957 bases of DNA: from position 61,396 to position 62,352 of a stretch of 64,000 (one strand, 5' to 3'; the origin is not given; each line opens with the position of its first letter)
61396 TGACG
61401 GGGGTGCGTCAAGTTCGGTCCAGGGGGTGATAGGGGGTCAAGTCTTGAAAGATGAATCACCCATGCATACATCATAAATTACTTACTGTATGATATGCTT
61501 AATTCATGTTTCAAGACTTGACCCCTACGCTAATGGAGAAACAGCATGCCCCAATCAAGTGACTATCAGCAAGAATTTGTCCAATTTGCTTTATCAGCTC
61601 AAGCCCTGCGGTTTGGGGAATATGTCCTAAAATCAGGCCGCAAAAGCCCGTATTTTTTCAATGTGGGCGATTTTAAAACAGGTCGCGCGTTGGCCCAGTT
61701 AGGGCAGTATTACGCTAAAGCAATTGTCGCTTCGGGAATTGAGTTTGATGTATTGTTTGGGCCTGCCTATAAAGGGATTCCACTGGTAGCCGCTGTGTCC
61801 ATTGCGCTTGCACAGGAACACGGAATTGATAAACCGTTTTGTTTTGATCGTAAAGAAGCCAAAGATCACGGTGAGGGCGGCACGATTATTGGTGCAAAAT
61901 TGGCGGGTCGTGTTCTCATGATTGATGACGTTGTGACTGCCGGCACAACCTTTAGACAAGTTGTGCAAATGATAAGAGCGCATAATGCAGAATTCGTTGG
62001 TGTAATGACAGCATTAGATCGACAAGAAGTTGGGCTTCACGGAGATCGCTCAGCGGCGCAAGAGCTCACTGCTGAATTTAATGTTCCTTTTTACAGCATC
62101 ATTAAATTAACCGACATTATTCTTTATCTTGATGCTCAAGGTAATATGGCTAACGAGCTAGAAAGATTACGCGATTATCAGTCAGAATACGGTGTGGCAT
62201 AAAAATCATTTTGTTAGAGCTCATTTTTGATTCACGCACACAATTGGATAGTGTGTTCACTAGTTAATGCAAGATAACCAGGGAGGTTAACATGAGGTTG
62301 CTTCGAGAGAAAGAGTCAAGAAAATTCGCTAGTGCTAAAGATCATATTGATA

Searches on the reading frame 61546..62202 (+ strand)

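Call 76: search_protein_families(library=pfam, proteins=[window:61546-62202:+], max_evalue=0.0001)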
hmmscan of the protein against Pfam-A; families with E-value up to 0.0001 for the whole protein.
window:61546-62202:+ (218 aa): 1 family
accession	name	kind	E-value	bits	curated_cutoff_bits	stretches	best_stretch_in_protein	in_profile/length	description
PF00156.33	Pribosyltran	-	4.9e-13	49.1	26.3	1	42-162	4-129/158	Phosphoribosyl transferase domain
